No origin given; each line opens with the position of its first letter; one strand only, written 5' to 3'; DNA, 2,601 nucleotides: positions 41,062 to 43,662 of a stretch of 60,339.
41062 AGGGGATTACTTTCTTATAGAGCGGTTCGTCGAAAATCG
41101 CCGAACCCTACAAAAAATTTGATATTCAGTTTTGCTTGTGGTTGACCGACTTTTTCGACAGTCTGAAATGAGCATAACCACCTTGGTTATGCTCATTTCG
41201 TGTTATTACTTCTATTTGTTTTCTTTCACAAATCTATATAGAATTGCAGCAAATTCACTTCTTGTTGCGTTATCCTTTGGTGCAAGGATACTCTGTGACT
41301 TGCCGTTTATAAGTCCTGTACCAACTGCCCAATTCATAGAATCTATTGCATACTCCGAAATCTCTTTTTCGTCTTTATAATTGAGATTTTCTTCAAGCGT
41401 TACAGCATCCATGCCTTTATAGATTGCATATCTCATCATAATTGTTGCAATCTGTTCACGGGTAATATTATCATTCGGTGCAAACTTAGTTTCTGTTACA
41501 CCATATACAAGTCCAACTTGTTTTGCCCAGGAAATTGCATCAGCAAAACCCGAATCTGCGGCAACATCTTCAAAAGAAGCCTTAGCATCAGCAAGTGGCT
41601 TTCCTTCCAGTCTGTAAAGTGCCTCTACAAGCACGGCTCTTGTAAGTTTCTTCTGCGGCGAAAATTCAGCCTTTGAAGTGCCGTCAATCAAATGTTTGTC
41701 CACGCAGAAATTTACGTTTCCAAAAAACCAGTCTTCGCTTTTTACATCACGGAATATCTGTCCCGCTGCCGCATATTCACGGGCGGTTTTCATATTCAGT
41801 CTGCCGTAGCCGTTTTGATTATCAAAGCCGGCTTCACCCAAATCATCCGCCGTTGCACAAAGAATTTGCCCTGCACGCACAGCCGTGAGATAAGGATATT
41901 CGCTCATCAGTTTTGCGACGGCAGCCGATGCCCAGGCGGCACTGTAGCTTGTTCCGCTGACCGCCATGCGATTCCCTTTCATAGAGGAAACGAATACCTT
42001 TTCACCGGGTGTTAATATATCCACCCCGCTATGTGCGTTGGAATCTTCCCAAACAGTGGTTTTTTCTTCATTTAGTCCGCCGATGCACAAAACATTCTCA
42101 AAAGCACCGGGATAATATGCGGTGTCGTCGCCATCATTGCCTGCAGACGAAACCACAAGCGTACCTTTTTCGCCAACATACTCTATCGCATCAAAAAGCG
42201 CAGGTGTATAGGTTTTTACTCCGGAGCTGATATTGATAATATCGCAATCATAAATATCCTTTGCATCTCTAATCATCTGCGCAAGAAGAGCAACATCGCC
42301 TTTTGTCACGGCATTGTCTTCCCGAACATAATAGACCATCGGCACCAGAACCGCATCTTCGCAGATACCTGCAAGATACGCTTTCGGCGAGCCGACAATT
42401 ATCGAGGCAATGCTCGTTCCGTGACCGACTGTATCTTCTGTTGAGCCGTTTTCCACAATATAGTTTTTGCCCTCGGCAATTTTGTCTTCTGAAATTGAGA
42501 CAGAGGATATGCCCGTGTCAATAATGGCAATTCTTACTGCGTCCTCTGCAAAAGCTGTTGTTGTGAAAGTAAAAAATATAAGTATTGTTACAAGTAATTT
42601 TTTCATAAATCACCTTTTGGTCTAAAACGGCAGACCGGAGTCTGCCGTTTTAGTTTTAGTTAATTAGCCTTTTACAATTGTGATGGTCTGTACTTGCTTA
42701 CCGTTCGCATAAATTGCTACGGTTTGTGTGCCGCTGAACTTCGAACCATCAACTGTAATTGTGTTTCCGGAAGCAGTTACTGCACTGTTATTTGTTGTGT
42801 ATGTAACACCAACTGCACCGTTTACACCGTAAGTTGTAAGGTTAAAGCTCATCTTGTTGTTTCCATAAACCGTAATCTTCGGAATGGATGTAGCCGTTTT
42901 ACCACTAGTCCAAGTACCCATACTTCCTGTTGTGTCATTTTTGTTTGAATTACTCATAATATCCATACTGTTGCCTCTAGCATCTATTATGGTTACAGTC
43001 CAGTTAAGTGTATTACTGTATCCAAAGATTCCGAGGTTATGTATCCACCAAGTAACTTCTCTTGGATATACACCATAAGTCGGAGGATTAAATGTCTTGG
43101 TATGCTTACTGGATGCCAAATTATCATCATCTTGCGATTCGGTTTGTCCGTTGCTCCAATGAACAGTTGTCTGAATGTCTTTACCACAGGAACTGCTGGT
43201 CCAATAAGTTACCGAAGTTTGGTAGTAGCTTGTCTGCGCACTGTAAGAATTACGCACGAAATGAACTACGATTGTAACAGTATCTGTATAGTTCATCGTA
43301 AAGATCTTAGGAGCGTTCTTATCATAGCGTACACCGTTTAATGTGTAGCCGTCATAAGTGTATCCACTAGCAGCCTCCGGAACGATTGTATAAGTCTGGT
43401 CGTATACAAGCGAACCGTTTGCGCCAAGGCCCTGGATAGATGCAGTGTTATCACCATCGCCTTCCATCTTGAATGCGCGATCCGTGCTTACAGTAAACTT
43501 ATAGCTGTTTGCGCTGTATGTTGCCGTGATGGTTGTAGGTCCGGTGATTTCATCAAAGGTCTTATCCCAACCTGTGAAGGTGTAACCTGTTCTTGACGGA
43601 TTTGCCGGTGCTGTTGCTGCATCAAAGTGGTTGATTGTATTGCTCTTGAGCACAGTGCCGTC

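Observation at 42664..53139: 3491-aa SLH-anchored giant surface protein at the centre of a regulator / giant / protease module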

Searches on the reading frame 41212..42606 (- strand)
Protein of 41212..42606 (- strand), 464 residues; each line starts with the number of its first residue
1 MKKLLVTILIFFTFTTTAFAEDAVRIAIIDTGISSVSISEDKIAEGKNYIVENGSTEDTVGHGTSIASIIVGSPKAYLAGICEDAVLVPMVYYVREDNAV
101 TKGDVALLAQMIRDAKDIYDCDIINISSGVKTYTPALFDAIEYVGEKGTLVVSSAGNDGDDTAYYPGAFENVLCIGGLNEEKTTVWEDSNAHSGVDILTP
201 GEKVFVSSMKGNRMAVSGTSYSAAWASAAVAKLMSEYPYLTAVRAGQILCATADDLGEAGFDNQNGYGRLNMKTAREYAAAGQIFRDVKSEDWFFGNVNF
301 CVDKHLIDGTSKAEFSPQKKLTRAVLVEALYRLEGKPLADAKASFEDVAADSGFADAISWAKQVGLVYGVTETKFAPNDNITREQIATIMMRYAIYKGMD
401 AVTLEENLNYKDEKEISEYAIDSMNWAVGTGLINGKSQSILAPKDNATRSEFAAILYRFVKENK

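Call 6: search_protein_families(library=pfam, proteins=[window:41212-42606:-], max_evalue=0.001)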
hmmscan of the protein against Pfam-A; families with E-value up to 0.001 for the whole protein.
window:41212-42606:- (464 aa): 2 families
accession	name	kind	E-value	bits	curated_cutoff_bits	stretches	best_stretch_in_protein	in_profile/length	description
PF00082.27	Peptidase_S8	-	3.4e-33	115.6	21.8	1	23-268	3-288/288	Subtilase family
PF00395.25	SLH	-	8.5e-25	86.9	20.8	3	410-453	2-44/44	S-layer homology domain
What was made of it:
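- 41212..42606 (-): S8 subtilase without propeptide, with three C-terminal SLH repeats (464 aa). Pfam Peptidase_S8 3.4e-33 and SLH 8.5e-25 (call 6).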

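Call 8: search_protein_families(library=ncbifam, proteins=[window:41212-42606:-], max_evalue=0.01)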
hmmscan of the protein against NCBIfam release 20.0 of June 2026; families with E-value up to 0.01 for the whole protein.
window:41212-42606:- (464 aa): 7 families
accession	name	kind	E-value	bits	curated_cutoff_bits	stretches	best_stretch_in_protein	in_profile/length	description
TIGR03921.1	T7SS_mycosin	equivalog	1.7e-39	136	278.75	1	24-275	15-284/353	type VII secretion-associated serine protease mycosin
TIGR03895.1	protease_PatA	subfamily_domain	3.1e-20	72.5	421.05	1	62-236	1-179/606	PatA/PatG family cyanobactin maturation protease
NF049966.1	QH_SP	equivalog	8e-16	58.1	165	1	25-253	1-211/219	subtilisin-like serine protease QhpE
NF033595.1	denti_PrtP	equivalog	2.1e-15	56.4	300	1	124-284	342-510/606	dentilisin complex serine proteinase subunit PrtP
NF051851.1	AtpSerPepEprS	equivalog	4.1e-08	31.7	1700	1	138-271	214-358/988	autotransporter serine peptidase EprS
NF033190.2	inl_like_NEAT_1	exception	8e-07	27.7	1275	1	344-460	581-691/754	NEAT domain-containing leucine-rich repeat protein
NF040808.2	CspC_non_triad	exception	6.4e-06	24.9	675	1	54-172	161-291/556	bile acid germinant receptor pseudoprotease CspC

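Call 84: search_solved_structures(query=window:41212-42606:-, max_evalue=1e-10)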
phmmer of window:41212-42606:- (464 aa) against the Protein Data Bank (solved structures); distinct sequences matched with E-value up to 1e-10: 72 (the best 60 are shown).
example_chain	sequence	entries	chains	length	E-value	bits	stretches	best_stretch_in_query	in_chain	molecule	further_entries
1dbi_A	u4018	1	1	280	5.8e-21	78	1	23-275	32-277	AK.1 SERINE PROTEASE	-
1bh6_A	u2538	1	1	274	3.1e-18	69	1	23-274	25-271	SUBTILISIN DY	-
7xr8_A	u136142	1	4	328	4.6e-17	65.2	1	24-233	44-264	Major intracellular serine protease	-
7y6m_C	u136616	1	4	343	6.1e-17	64.8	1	17-233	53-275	Intracellular serine protease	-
1ah2_A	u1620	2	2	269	3.8e-16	62.2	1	22-273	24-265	SERINE PROTEASE PB92 | SUBTILISIN SAVINASE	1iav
1st3_A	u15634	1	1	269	3.9e-16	62.1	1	22-273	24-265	SUBTILISIN BL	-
1gci_A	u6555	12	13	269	4.6e-16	61.9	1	22-273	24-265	SUBTILISIN | Subtilisin Savinase | SAVINASE (TM)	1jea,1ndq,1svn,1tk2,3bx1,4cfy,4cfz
1q5p_A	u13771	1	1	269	7.8e-16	61.1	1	22-273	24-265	Serine protease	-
5arb_A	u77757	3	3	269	7.9e-16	61.1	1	22-273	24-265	SUBTILISIN SAVINASE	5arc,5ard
1c9m_A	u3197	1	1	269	1.1e-15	60.6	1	22-273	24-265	SERINE PROTEASE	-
8h7o_A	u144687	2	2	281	1.2e-15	60.5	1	20-277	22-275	Subtilisin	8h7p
1mpt_A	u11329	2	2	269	1.6e-15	60.1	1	22-272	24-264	M-PROTEASE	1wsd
1c9j_A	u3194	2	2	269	4e-15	58.8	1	22-273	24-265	SERINE PROTEASE | Subtilisin Savinase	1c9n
1lw6_E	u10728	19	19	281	5.9e-15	58.3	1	20-277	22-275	SUBTILISIN BPN' | Subtilisin BPN' precursor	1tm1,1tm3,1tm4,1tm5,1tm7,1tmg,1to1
1ndu_A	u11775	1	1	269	6.5e-15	58.1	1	22-273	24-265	Subtilisin Savinase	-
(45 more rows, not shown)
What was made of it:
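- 41212..42606 (-): Residue 20 aligns to residue 22 of mature subtilisin BPN' (call 84).
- On Subtilase (MEROPS S8): The catalytic domain begins at residue ~20, directly after the signal peptide, and aligns to residue 22 of mature subtilisin BPN' (call 84).
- A dedicated propeptide-less protease lies next door (calls 6, 84). In the window it carries the same wall anchor as the giant protein (calls 6, 84).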

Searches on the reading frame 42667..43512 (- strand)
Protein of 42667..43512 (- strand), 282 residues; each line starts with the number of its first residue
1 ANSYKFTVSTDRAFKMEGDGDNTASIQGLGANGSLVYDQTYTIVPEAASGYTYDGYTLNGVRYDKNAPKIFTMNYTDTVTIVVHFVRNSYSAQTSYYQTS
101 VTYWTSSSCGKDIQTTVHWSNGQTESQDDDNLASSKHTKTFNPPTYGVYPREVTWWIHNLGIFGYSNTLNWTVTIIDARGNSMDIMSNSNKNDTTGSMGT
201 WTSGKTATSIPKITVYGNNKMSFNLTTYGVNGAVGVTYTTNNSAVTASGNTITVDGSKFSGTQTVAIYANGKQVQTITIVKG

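Call 13: search_solved_structures(query=window:42667-43512:-, max_evalue=1)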
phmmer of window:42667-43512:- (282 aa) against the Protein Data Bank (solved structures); distinct sequences matched with E-value up to 1: 1.
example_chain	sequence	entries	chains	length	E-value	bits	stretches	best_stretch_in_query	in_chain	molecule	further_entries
6czh_A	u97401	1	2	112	0.058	15.9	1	195-262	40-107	mFAP0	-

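Call 83: search_solved_structures(query=A6, max_evalue=10, show_alignments=2)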
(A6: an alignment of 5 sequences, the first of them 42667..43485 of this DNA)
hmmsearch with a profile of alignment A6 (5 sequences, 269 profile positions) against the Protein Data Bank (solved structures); distinct sequences matched with E-value up to 10: 2.
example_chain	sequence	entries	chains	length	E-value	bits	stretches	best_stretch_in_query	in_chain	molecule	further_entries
1d3i_4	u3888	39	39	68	0.41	13.2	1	208-249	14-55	PROTEIN (RHINOVIRUS 14 COAT PROTEIN VP4) | HUMAN RHINOVIRUS 14 COAT PROTEIN (SUBUNIT VP4) | COAT PROTEIN VP4 (P1A)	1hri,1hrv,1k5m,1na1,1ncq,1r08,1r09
8g0p_B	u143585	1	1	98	1.5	11.4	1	116-169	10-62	Kinetochore protein Nuf2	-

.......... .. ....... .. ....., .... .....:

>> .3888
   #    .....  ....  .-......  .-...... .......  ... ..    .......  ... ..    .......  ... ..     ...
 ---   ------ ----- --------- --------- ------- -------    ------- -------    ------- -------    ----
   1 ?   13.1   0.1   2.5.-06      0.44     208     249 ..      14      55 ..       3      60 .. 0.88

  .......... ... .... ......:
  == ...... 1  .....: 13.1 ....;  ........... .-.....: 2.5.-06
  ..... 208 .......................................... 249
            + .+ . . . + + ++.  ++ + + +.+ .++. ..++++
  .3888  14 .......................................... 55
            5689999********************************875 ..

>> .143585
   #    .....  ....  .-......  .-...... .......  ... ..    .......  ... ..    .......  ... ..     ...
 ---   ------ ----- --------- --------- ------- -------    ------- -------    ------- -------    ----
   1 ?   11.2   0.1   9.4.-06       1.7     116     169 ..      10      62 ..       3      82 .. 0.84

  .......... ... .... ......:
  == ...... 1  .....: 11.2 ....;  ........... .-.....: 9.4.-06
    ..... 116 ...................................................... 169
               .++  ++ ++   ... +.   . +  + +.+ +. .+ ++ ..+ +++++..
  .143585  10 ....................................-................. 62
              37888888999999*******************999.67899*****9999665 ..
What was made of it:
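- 42667..43485 (-): Giant protein aa 3219-3491: distal tail (a divergent B-repeat, then a Trp/Thr/Ser-rich unassigned domain and a terminal β segment). Candidate binding tip. No PDB hit (calls 13, 83).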

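Call 87: search_protein_families(library=pfam, alignment_id=A6, max_evalue=5)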
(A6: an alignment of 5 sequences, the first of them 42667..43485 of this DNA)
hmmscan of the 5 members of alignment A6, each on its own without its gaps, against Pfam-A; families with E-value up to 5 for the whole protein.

A. member 1, window:42667-43485:- (273 aa): 0 families

B. families by the number of members that match (of 5 scanned): 8 families
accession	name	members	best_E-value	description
PF18998.6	Flg_new_2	3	3.2e-05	Divergent InlB B-repeat domain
PF20602.3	pAdhesive_8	1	0.011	Putative adhesive domain (group 8)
PF13364.12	BetaGal_ABD2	1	0.032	Beta-galactosidase second all-beta domain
PF01833.30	TIG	1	0.046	IPT/TIG domain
PF03451.21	HELP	1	0.19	HELP motif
PF20606.3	DUF6799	1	0.22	Domain of unknown function (DUF6799)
PF12733.13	Cadherin-like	1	1.9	Cadherin-like beta sandwich domain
PF11259.13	DUF3060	1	3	Protein of unknown function (DUF3060)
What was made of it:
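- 42667..43485 (-): Homologues hit Flg_new_2 at 3.2e-5, with no Big_2 hit (call 87).
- On Fibrillar adhesin: The tail, aa 3219-3491, has no Pfam hit even at E<=5 and no PDB hit (calls 13, 83, 87).
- Checked: The first ~80 aa of the tail match Flg_new_2 in 3 of the 4 homologues scanned; the window's own tail got no Pfam hit (call 87).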
